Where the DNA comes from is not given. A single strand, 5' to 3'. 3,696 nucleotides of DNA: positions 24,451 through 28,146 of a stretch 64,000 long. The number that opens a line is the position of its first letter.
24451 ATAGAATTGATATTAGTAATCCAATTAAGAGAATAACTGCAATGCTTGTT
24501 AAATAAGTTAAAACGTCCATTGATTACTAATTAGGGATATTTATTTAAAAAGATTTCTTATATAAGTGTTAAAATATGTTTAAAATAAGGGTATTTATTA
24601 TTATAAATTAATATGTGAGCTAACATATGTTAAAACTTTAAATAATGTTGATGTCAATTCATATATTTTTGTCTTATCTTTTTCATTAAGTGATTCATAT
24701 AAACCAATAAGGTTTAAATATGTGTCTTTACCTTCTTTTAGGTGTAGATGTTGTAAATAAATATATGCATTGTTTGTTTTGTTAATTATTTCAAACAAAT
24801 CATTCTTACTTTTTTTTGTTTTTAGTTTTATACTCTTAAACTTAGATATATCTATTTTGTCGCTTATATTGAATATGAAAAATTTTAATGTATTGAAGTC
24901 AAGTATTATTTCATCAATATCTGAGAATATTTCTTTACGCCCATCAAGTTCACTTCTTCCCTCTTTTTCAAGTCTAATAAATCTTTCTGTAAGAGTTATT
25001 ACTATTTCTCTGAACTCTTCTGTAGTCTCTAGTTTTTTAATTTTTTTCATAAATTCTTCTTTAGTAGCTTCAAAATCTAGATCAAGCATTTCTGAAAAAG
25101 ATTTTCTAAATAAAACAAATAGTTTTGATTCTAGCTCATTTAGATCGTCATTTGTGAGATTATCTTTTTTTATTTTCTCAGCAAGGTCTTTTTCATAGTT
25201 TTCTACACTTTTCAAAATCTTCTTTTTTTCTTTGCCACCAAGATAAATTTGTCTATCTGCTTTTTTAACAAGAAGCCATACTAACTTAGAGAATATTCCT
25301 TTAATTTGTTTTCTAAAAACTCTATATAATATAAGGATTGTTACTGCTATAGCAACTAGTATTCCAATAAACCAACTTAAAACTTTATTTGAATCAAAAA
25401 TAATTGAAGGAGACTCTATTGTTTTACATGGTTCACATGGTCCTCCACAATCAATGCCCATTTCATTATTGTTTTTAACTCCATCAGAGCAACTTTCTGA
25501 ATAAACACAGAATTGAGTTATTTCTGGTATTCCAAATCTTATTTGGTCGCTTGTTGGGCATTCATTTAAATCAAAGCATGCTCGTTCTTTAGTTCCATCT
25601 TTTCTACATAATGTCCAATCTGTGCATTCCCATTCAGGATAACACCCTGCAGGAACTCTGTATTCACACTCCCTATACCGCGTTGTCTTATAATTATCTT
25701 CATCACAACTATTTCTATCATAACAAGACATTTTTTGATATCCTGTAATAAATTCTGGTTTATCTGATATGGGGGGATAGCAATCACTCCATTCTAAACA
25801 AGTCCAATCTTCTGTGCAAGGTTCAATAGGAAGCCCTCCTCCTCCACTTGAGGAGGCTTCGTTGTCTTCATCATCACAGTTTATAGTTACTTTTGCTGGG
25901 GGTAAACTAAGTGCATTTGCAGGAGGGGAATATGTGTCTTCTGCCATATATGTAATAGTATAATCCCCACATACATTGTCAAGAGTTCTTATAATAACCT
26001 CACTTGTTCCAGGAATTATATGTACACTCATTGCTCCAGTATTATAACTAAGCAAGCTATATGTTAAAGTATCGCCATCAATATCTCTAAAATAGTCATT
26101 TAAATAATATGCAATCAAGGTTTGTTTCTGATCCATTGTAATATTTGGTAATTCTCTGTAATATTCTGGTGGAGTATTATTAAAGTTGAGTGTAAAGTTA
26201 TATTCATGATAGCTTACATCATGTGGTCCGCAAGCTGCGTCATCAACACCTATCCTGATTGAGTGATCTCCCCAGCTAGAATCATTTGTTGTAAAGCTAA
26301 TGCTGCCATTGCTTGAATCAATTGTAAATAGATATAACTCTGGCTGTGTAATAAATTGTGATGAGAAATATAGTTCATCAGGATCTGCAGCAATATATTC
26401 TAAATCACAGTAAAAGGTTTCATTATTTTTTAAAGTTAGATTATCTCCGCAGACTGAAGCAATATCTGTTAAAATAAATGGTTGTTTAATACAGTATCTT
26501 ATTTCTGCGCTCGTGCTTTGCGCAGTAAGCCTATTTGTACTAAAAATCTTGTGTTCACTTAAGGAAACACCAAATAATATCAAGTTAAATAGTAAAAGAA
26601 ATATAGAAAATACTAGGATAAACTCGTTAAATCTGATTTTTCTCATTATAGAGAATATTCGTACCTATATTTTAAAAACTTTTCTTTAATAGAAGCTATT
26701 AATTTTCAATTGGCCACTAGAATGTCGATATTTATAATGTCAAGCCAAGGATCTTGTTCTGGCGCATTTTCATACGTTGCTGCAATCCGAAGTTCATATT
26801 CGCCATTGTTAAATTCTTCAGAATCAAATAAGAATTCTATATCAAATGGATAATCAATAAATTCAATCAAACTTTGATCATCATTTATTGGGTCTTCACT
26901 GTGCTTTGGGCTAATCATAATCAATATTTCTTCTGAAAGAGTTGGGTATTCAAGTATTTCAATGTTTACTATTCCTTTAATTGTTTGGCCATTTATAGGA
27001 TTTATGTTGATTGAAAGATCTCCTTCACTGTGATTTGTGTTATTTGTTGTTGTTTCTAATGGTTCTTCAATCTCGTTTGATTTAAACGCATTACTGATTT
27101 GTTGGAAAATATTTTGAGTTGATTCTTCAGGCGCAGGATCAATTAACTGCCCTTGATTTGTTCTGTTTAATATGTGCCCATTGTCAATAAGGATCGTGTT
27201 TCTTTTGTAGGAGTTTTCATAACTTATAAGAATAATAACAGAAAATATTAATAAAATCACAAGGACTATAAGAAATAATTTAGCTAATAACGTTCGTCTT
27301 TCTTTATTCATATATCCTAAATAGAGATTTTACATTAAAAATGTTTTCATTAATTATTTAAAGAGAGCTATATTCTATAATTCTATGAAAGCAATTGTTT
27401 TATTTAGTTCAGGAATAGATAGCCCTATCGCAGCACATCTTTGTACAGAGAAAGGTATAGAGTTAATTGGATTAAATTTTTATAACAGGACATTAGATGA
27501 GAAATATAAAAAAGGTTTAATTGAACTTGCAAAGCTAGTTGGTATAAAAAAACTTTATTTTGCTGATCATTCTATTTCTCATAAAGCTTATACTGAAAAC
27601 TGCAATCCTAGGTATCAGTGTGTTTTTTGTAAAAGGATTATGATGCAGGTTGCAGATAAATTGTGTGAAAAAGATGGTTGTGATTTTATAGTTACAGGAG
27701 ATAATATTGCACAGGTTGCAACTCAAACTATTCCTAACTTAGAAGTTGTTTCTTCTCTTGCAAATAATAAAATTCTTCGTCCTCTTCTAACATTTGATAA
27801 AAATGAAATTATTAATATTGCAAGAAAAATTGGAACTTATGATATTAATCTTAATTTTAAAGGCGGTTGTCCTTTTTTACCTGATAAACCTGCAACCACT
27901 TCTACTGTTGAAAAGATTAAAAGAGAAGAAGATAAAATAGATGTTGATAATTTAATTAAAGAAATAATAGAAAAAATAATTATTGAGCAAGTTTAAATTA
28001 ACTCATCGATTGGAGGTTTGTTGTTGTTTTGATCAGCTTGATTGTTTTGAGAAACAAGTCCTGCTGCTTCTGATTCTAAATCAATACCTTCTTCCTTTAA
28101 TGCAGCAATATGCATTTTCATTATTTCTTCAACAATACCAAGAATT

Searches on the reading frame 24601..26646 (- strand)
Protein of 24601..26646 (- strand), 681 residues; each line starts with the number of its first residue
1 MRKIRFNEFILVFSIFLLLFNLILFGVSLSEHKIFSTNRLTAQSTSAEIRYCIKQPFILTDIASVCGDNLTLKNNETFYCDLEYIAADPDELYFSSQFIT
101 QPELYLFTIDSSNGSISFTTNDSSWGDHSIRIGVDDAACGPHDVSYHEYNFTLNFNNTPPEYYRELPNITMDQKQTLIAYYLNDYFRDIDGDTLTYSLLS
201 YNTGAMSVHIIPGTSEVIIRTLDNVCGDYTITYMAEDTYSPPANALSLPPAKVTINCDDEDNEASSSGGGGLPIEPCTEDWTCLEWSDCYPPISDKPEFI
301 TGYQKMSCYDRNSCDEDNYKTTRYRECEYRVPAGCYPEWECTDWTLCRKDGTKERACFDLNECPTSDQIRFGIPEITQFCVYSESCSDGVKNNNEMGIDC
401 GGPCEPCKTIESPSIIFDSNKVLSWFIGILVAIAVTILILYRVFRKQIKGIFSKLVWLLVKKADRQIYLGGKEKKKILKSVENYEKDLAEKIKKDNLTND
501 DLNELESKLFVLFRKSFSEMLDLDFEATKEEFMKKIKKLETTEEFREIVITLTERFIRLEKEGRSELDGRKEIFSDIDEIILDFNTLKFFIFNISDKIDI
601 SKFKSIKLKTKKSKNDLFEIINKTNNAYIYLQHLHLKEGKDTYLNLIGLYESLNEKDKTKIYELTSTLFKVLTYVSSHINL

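Call 5: search_protein_families(library=pfam, proteins=[window:24601-26646:-])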
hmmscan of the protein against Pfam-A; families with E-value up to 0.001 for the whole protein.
window:24601-26646:- (681 aa): 1 family
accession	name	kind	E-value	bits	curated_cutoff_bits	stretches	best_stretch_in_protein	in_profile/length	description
PF17963.7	Big_9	-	2.2e-05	25.7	23.6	0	169-238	11-77/89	Bacterial Ig domain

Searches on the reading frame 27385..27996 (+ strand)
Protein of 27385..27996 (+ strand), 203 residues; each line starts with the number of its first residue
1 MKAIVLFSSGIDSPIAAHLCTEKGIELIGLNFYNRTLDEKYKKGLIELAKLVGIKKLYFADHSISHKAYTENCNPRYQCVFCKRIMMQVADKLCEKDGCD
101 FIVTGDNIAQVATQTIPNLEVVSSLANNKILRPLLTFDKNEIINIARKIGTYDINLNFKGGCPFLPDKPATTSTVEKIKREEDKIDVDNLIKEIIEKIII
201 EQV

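Call 5: search_protein_families(library=pfam, proteins=[window:27385-27996:+])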
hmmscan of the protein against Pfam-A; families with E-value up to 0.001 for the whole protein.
window:27385-27996:+ (203 aa): 4 families
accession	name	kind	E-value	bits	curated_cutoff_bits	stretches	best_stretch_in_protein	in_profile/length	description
PF02568.20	ThiI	-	3.9e-47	160.8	20.5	1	2-186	5-196/197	Thiamine biosynthesis protein (ThiI)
PF06508.19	QueC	-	6.3e-06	26.3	22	1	2-152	1-175/210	Queuosine biosynthesis protein QueC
PF03054.22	tRNA_Me_trans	-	0.00026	21.2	20.6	0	1-38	1-38/202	tRNA methyl transferase HUP domain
PF24167.1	DUF7411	-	0.00051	20.1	28.7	1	1-148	1-146/194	Family of unknown function (DUF7411)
